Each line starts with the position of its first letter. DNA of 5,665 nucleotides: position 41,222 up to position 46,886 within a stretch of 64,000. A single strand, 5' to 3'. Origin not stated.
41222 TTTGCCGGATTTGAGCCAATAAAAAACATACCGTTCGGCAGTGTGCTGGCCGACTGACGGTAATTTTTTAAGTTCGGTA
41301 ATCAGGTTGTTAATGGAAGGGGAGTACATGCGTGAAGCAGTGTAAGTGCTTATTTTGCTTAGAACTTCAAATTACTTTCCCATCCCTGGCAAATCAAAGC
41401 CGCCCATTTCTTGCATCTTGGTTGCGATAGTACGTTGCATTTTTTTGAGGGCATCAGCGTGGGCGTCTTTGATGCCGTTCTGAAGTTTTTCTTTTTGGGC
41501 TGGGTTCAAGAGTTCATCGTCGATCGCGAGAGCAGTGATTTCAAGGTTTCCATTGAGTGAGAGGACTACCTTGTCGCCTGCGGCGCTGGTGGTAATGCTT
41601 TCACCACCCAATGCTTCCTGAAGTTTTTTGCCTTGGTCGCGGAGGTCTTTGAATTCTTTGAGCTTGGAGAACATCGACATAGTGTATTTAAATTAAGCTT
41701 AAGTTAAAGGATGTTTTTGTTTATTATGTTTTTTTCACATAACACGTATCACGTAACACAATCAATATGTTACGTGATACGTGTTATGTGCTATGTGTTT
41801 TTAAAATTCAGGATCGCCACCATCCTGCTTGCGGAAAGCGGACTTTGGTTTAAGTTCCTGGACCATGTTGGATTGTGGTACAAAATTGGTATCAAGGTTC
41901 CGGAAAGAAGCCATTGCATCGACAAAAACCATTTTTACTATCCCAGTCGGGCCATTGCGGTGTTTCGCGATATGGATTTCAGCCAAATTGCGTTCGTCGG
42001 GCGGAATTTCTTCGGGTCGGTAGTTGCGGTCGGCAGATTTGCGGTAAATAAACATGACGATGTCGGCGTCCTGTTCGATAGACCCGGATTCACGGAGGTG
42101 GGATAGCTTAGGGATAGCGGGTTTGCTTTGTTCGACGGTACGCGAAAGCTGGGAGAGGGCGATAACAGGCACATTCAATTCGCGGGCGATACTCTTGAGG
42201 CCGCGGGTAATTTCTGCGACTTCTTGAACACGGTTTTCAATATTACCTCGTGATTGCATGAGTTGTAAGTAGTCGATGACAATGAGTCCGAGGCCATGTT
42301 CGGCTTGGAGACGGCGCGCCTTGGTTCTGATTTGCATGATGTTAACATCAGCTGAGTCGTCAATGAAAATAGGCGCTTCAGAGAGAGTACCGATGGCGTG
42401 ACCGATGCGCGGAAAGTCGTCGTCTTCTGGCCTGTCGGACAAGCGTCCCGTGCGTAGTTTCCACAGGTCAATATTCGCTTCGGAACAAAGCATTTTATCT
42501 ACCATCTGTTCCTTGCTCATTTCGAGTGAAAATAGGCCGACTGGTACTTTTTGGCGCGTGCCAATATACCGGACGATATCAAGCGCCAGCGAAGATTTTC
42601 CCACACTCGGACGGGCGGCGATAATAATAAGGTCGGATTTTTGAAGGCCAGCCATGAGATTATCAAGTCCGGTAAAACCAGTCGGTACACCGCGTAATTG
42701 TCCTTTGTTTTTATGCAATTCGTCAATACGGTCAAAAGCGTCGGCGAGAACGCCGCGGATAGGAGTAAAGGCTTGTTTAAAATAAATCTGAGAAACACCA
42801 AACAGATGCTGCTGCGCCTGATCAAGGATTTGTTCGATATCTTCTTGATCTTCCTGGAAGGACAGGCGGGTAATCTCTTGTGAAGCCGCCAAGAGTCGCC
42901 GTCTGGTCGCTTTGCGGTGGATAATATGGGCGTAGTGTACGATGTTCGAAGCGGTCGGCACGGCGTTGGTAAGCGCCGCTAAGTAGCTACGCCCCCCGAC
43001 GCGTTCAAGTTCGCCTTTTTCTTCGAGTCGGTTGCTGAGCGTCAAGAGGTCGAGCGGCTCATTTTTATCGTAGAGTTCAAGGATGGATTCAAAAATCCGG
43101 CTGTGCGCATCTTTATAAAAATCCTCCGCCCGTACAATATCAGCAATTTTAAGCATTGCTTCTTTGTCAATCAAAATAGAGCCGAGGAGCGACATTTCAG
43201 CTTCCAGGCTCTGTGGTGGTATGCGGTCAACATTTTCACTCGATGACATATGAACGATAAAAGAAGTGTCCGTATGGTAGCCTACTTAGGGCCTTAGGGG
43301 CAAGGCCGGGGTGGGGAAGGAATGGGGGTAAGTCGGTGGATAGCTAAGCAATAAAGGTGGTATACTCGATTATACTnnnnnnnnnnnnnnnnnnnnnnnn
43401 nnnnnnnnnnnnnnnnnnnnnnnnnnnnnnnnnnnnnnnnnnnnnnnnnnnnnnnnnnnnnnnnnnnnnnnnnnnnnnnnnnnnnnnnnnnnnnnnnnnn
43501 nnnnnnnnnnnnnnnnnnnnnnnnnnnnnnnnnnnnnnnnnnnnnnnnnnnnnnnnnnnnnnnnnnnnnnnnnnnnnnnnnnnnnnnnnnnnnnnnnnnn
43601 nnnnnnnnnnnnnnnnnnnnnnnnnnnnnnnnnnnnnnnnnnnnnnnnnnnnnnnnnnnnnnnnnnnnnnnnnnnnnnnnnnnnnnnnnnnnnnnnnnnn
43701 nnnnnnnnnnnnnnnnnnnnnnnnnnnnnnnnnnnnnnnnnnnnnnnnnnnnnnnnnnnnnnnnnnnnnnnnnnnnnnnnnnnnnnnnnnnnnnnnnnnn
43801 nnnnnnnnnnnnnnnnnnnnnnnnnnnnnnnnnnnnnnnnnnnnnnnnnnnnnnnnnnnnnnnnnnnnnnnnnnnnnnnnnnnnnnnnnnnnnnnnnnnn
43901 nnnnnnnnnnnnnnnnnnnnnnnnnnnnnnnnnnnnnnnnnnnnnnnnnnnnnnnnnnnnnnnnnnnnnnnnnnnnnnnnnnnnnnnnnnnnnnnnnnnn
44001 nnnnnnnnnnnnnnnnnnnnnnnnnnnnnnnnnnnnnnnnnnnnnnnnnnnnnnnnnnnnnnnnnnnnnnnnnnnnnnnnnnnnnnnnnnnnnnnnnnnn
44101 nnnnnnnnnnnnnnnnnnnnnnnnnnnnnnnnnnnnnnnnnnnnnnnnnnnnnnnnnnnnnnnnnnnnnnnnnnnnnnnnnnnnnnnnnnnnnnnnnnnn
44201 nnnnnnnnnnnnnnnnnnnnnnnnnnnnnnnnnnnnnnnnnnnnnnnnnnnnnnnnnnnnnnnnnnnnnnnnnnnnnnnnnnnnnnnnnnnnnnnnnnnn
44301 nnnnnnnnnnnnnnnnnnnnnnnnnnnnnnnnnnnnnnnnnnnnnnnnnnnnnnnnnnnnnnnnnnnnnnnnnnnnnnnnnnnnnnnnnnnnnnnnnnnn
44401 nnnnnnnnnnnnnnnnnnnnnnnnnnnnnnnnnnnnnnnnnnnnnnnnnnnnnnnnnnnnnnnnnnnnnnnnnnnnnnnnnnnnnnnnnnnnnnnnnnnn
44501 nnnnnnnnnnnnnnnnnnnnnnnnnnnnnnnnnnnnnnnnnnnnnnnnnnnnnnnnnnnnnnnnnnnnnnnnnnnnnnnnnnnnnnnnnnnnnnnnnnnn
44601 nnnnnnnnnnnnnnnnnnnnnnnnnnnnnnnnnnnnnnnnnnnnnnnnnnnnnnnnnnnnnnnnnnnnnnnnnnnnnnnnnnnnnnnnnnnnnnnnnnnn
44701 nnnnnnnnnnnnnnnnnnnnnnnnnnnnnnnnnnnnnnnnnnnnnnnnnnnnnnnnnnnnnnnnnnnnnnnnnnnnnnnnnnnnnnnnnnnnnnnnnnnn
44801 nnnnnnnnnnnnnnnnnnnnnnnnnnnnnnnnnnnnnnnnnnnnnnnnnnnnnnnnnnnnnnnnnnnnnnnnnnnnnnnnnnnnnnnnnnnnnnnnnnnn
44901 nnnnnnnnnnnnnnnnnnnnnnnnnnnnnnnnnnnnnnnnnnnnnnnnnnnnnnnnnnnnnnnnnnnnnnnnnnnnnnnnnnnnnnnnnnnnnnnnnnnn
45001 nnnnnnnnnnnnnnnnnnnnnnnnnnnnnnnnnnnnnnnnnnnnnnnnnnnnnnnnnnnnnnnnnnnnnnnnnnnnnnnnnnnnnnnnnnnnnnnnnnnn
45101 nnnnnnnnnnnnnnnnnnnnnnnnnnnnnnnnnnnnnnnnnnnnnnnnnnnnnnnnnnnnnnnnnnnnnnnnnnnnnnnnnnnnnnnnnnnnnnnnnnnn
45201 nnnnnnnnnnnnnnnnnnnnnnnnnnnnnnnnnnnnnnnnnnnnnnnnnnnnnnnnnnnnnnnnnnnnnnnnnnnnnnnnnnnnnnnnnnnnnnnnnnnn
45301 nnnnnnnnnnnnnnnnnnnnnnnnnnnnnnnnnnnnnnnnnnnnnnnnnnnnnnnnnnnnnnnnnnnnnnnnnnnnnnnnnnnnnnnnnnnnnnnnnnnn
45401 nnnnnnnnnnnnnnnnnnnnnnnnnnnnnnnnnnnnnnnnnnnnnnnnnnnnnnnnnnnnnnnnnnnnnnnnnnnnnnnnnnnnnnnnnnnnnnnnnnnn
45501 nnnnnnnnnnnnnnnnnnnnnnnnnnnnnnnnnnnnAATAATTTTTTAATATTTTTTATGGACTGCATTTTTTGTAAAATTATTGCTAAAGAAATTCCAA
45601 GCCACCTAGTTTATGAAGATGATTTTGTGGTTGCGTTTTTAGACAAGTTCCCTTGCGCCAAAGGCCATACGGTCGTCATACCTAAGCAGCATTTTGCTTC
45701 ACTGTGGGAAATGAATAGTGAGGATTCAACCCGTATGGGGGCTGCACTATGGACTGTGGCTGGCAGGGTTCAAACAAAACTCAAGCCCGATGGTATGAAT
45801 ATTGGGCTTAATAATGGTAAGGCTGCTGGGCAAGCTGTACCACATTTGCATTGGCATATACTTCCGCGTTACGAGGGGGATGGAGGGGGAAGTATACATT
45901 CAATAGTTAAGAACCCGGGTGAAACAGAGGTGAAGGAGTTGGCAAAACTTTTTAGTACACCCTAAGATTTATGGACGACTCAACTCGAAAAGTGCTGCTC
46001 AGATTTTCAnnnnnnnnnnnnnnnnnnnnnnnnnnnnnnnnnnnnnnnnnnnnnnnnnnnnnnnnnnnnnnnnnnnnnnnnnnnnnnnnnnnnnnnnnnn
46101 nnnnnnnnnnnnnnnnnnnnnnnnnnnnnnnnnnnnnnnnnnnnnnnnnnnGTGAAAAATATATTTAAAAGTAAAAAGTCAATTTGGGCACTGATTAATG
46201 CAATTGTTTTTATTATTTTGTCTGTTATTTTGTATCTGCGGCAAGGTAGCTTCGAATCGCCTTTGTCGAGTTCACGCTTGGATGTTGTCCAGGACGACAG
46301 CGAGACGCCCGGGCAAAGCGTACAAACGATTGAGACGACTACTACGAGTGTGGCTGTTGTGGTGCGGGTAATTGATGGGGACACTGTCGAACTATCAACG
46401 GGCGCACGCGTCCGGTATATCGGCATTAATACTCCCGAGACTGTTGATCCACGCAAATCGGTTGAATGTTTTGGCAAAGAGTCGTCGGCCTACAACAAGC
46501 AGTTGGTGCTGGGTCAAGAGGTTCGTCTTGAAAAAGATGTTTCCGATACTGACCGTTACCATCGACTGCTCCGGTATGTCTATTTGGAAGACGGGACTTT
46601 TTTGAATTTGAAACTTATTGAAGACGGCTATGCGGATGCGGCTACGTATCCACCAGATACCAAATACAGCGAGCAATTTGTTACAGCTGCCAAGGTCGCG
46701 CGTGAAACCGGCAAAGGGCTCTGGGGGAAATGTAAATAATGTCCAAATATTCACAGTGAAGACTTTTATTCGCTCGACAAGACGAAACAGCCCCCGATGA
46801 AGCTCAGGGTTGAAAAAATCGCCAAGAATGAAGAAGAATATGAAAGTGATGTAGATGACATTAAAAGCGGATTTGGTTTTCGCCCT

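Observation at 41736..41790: Perfect 23-bp inverted repeat rich in ACGT cores between dnaB and ybaB-recR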

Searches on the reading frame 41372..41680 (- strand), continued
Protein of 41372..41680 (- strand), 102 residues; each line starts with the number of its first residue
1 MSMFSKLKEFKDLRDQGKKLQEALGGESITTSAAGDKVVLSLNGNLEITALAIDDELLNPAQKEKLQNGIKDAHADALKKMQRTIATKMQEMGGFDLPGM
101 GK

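Call 70: find_encoding_contigs(protein=P0228, flank=1200, max_places=6)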
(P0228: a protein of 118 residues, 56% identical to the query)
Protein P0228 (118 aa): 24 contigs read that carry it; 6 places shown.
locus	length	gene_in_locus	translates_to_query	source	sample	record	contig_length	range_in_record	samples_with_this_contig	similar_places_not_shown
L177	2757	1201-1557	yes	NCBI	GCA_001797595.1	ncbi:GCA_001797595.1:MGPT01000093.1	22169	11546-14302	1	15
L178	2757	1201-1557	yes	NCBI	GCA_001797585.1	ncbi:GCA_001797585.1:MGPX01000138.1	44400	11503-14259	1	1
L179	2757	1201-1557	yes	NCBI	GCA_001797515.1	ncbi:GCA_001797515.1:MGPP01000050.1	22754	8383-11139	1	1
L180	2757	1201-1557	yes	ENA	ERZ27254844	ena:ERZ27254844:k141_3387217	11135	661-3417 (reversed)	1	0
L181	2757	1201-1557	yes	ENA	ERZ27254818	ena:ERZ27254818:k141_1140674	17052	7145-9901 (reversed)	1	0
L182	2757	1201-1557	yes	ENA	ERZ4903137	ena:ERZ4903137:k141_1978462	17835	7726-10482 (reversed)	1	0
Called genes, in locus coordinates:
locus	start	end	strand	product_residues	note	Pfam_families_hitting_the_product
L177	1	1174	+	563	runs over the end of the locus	PF25323:6TM_PilS, PF00989:PAS, PF08448:PAS_4 (weak), PF12860:PAS_7 (faint), PF13188:PAS_8 (weak), PF13426:PAS_9, PF00512:HisKA, PF02518:HATPase_c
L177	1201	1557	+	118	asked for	PF05635:23S_rRNA_IVP, PF22296:bAvd (weak)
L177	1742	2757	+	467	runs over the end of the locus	PF00072:Response_reg, PF00004:AAA (faint), PF00158:Sigma54_activat, PF14532:Sigma54_activ_2, PF07728:AAA_5, PF25601:AAA_lid_14, PF02954:HTH_8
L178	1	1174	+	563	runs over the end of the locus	PF25323:6TM_PilS, PF00989:PAS, PF08448:PAS_4 (weak), PF12860:PAS_7 (faint), PF13188:PAS_8 (weak), PF13426:PAS_9, PF00512:HisKA, PF02518:HATPase_c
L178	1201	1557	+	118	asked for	PF05635:23S_rRNA_IVP, PF22296:bAvd (weak)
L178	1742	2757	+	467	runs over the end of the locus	PF00072:Response_reg, PF00004:AAA (faint), PF00158:Sigma54_activat, PF14532:Sigma54_activ_2, PF07728:AAA_5, PF25601:AAA_lid_14, PF02954:HTH_8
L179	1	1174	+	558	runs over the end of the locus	PF25323:6TM_PilS, PF00989:PAS, PF13188:PAS_8 (weak), PF08448:PAS_4 (weak), PF12860:PAS_7 (faint), PF13426:PAS_9, PF00512:HisKA, PF02518:HATPase_c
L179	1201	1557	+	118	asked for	PF05635:23S_rRNA_IVP, PF22296:bAvd (weak)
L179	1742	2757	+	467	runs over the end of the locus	PF00072:Response_reg, PF00004:AAA (faint), PF00158:Sigma54_activat, PF14532:Sigma54_activ_2, PF07728:AAA_5, PF25601:AAA_lid_14, PF02954:HTH_8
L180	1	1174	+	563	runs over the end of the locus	PF25323:6TM_PilS, PF00989:PAS, PF08448:PAS_4 (weak), PF12860:PAS_7 (faint), PF13188:PAS_8 (weak), PF13426:PAS_9, PF00512:HisKA, PF02518:HATPase_c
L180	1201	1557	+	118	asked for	PF05635:23S_rRNA_IVP, PF22296:bAvd (weak)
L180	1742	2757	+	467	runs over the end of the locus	PF00072:Response_reg, PF00004:AAA (faint), PF00158:Sigma54_activat, PF14532:Sigma54_activ_2, PF07728:AAA_5, PF25601:AAA_lid_14, PF02954:HTH_8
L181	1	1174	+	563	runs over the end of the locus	PF25323:6TM_PilS, PF00989:PAS, PF08448:PAS_4 (weak), PF12860:PAS_7 (faint), PF13188:PAS_8 (weak), PF13426:PAS_9, PF00512:HisKA, PF02518:HATPase_c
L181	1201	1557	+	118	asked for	PF05635:23S_rRNA_IVP, PF22296:bAvd (weak)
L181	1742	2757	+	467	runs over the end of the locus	PF00072:Response_reg, PF00004:AAA (faint), PF00158:Sigma54_activat, PF14532:Sigma54_activ_2, PF07728:AAA_5, PF25601:AAA_lid_14, PF02954:HTH_8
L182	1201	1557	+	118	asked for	PF05635:23S_rRNA_IVP, PF22296:bAvd (weak)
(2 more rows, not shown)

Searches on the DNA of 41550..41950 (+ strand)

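Call 74: search_rna_families(source=window, start=41550, end=41950, threshold=evalue, max_evalue=1)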
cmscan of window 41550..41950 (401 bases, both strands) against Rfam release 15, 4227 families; matches with E-value up to 1: 13.
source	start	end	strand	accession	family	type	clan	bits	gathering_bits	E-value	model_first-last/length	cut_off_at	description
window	41736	41790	+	RF04140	mir-3118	Gene; miRNA;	-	30.1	89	0.00042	1-76/76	no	mir-3118 microRNA precursor family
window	41736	41791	-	RF03648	mir-9413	Gene; miRNA;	-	28.9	100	0.00087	1-68/68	no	mir-9413 microRNA precursor family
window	41735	41790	-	RF04056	mir-982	Gene; miRNA;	-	26.2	70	0.013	16-76/89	no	mir-982 microRNA precursor family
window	41737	41789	-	RF04278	MIR4372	Gene; miRNA;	CL00145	26.1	100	0.021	1-123/123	no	MIR4372 microRNA precursor family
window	41690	41789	-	RF02515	AfaR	Gene; sRNA;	-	22.9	100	0.062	1-234/234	no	AfaR small RNA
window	41736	41788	+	RF01494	rliD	Gene; antisense;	-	21.8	50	0.00046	268-327/327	no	Listeria sRNA rliD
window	41735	41795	-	RF00819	mir-246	Gene; miRNA;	-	21.4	60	0.049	1-72/72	no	mir-246 microRNA precursor family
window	41736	41790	+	RF03762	MIR859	Gene; miRNA;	-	21.1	130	0.15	1-128/128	no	MIR859 microRNA precursor family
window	41734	41797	+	RF00819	mir-246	Gene; miRNA;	-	21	60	0.061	1-72/72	no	mir-246 microRNA precursor family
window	41730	41796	+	RF00833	mir-70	Gene; miRNA;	-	20.6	90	0.18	1-79/79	no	mir-70 microRNA precursor family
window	41734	41792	-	RF00833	mir-70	Gene; miRNA;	-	20.5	90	0.19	1-79/79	no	mir-70 microRNA precursor family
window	41737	41788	-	RF03370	mir-2566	Gene; miRNA;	-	20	86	0.38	17-68/83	no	mir-2566 microRNA precursor family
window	41736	41790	+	RF04139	MIR841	Gene; miRNA;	-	16.5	200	0.69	63-150/212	no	MIR841 microRNA precursor family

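Call 75: search_dna_similar(query=window:41681-41800:+, collection=plasmids, mode=distant, max_evalue=0.01, max_rows=10)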
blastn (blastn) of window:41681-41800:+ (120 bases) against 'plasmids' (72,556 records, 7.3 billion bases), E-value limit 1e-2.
No match.

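Call 76: search_dna_similar(query=window:41681-41800:+, collection=phages, mode=distant, max_evalue=0.01, max_rows=10)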
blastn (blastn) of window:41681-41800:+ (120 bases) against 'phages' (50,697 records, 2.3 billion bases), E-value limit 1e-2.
No match.

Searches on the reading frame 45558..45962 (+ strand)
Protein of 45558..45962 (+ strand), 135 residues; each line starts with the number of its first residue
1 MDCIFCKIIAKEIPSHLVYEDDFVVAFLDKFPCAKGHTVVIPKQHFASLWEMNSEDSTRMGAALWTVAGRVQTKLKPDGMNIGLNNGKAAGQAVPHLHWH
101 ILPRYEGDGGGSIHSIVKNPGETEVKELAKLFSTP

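Call 52: search_protein_families(library=pfam, proteins=[window:45558-45962:+], max_evalue=0.0001)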
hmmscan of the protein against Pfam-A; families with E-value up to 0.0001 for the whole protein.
window:45558-45962:+ (135 aa): 2 families
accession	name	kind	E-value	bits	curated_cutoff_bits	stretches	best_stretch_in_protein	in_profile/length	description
PF01230.28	HIT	-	2e-27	96.1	21.5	1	11-106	2-97/98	HIT domain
PF11969.13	DcpS_C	-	2.3e-16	60.7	24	1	3-106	2-105/114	Scavenger mRNA decapping enzyme C-term binding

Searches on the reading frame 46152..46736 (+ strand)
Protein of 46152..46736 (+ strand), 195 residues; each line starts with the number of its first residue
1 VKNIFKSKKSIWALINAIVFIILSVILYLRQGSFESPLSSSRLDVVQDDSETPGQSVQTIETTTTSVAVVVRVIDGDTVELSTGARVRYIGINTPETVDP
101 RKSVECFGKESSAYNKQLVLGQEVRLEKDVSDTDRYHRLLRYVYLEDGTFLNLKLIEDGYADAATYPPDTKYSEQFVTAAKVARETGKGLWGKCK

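Call 52: search_protein_families(library=pfam, proteins=[window:46152-46736:+], max_evalue=0.0001)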
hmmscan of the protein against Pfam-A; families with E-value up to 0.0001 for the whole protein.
window:46152-46736:+ (195 aa): 1 family
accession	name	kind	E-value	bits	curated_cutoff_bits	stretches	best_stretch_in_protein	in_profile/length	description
PF00565.23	SNase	-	3.4e-24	85.8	21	1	86-192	1-106/107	Staphylococcal nuclease homologue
